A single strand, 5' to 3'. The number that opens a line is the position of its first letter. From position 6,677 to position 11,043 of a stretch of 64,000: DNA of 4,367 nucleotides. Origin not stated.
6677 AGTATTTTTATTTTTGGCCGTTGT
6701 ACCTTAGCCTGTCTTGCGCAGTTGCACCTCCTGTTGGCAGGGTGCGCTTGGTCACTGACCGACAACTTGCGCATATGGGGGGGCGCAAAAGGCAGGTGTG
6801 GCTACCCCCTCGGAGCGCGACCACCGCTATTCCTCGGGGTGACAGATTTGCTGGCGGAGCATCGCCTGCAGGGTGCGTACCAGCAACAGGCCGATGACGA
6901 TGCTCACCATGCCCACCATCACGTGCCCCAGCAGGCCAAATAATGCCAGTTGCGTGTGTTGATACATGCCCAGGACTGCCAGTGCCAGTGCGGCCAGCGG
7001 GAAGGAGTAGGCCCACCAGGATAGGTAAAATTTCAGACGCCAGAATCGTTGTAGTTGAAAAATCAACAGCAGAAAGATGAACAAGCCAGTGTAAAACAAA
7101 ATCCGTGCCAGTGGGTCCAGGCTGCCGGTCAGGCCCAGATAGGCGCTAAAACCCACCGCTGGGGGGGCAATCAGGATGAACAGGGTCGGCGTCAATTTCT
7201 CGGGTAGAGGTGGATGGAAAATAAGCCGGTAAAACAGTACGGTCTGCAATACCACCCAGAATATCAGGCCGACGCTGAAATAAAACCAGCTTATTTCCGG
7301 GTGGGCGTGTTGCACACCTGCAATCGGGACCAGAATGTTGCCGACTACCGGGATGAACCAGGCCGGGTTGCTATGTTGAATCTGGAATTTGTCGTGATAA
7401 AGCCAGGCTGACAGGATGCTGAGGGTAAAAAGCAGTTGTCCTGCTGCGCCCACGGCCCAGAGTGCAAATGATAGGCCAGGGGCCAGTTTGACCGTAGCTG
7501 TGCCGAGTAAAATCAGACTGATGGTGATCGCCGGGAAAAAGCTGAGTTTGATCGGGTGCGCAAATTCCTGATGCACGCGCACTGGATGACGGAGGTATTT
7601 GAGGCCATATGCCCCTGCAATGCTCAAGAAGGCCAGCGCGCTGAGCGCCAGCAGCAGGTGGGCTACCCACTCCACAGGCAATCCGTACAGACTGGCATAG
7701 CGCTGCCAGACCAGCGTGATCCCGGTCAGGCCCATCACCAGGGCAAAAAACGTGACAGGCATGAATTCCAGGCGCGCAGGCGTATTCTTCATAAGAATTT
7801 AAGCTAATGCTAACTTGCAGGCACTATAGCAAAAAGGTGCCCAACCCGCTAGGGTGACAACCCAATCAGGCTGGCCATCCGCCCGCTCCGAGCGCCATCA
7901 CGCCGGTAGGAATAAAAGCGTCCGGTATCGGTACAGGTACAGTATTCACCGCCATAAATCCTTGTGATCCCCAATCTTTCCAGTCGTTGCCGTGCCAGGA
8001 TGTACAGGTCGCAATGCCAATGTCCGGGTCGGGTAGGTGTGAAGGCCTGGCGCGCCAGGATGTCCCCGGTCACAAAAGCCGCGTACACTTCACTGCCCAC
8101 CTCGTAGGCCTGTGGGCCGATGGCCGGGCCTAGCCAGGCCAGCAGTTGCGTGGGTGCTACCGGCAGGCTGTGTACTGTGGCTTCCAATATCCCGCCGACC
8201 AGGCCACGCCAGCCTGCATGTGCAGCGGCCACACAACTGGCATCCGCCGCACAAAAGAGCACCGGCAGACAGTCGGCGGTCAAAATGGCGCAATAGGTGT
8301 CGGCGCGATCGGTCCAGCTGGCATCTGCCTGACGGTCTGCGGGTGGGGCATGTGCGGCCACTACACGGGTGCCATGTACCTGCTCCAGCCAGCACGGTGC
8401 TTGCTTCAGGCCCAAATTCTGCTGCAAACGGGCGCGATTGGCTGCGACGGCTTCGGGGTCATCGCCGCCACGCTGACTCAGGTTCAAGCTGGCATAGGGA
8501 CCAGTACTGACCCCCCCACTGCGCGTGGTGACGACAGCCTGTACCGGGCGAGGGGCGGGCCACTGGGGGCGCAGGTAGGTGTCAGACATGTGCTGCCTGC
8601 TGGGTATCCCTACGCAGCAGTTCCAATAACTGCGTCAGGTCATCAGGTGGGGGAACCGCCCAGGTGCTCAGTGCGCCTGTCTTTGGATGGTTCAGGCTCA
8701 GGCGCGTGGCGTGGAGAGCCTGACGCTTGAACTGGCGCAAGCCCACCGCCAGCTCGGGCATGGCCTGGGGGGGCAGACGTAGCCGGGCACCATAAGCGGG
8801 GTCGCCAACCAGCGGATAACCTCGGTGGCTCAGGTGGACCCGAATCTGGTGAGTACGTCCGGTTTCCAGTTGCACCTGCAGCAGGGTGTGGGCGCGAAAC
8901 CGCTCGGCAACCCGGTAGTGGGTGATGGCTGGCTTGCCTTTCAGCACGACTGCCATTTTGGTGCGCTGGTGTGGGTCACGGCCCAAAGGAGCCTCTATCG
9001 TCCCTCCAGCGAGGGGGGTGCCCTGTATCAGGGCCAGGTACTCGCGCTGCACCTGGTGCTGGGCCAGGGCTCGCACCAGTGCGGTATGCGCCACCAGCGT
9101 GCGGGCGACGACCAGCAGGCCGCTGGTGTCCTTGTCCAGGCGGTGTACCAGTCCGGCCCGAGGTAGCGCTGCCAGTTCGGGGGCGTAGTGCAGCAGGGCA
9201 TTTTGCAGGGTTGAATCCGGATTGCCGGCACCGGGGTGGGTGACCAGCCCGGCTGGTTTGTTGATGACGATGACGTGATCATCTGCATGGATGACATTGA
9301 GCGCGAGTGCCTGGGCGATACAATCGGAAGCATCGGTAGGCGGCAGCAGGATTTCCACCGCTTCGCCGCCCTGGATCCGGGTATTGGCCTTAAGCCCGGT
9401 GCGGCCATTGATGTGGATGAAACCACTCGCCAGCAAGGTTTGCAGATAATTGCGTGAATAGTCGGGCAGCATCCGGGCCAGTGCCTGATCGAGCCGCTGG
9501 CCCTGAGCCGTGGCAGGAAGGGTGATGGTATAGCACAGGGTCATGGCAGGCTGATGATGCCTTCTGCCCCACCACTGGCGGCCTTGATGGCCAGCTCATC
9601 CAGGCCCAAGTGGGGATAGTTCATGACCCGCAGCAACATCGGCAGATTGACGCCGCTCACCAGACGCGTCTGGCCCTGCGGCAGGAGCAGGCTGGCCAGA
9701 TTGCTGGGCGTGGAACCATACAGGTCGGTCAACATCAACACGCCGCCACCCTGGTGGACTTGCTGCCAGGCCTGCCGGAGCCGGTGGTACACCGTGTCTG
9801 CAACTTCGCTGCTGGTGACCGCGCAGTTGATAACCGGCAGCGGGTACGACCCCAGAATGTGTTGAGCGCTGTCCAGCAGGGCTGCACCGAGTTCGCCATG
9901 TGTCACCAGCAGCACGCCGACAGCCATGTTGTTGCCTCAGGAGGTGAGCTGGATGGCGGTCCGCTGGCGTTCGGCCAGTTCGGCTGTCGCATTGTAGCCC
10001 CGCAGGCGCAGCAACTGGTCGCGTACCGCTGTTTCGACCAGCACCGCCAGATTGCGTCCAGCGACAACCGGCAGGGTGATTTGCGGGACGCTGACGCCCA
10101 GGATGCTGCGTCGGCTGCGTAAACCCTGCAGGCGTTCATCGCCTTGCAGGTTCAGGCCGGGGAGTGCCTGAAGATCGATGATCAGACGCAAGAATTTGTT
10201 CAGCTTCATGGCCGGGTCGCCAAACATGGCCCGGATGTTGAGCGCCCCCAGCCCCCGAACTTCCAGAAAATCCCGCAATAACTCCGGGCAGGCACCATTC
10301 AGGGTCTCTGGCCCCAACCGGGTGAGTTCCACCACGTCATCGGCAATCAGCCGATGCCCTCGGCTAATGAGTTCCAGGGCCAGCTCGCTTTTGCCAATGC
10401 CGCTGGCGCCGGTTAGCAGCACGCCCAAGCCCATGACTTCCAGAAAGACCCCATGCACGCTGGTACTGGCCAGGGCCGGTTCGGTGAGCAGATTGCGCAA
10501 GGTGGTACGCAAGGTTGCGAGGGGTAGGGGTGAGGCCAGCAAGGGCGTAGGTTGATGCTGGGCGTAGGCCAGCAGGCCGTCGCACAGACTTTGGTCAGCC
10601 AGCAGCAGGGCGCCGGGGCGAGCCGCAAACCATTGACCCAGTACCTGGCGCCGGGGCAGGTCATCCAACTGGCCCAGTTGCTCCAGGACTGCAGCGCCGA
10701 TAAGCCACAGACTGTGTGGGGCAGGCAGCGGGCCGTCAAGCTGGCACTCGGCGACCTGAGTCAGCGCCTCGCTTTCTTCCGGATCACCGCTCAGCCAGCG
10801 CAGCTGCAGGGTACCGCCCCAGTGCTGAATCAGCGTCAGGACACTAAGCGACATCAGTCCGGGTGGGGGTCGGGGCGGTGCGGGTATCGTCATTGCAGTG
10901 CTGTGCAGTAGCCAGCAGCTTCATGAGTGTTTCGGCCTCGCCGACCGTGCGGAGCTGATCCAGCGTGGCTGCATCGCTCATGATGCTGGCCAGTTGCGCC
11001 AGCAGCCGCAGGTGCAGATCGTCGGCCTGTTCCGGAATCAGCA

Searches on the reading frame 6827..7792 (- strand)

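Call 38: search_protein_families(library=pfam, proteins=[window:6827-7792:-], max_evalue=0.00001)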
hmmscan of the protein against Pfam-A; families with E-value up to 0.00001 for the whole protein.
window:6827-7792:- (321 aa): 1 family
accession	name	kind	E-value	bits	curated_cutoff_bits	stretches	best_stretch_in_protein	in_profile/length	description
PF03595.22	SLAC1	-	2.6e-55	188.3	27.9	1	12-308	3-331/331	Voltage-dependent anion channel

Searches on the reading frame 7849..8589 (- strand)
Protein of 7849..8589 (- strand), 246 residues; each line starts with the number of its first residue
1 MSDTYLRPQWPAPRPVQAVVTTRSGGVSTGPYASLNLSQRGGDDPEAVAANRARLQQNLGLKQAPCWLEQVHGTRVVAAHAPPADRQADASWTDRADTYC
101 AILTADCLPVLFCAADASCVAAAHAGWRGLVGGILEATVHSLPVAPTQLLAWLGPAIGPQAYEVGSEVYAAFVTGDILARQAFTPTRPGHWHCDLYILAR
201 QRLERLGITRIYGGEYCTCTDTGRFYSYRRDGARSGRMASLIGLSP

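Call 38: search_protein_families(library=pfam, proteins=[window:7849-8589:-], max_evalue=0.00001)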
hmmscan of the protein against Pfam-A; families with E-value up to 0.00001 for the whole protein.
window:7849-8589:- (246 aa): 1 family
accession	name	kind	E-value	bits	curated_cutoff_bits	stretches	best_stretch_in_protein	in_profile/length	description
PF02578.20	Cu-oxidase_4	-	1.1e-78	264.4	22.9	1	21-242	1-237/238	Multi-copper polyphenol oxidoreductase laccase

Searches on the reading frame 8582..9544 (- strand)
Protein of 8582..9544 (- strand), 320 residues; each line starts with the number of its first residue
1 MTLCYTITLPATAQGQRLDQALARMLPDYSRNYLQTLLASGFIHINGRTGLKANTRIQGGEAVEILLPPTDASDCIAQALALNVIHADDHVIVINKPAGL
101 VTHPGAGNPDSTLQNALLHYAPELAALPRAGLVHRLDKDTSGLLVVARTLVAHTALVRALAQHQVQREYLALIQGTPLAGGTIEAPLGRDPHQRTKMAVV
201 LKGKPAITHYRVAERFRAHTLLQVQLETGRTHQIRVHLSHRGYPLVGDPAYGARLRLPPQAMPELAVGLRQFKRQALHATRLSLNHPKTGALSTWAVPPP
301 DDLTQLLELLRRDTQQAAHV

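Call 38: search_protein_families(library=pfam, proteins=[window:8582-9544:-], max_evalue=0.00001)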
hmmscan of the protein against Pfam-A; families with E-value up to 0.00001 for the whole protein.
window:8582-9544:- (320 aa): 2 families
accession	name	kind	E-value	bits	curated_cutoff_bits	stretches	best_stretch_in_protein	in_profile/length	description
PF00849.27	PseudoU_synth_2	-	1.3e-35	123.3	26.8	1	90-240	1-152/152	RNA pseudouridylate synthase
PF01479.30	S4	-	7.3e-06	26.1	22.8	0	16-62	1-47/48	S4 domain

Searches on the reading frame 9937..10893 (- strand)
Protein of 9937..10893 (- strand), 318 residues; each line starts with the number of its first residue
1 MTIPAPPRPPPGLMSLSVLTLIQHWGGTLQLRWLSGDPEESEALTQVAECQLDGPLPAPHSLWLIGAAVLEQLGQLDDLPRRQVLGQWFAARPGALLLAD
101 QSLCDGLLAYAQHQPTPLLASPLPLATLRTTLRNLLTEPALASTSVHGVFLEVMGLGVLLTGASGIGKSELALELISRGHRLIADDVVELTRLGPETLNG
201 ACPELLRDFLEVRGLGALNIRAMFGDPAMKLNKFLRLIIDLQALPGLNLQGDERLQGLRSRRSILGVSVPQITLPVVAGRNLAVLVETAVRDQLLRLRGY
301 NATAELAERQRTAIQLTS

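Call 38: search_protein_families(library=pfam, proteins=[window:9937-10893:-], max_evalue=0.00001)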
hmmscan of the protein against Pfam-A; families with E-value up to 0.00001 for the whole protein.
window:9937-10893:- (318 aa): 1 family
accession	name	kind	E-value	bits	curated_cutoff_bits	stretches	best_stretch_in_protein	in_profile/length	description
PF07475.17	Hpr_kinase_C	-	2.1e-57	193.9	33.3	1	143-310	6-171/171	HPr Serine kinase C-terminal domain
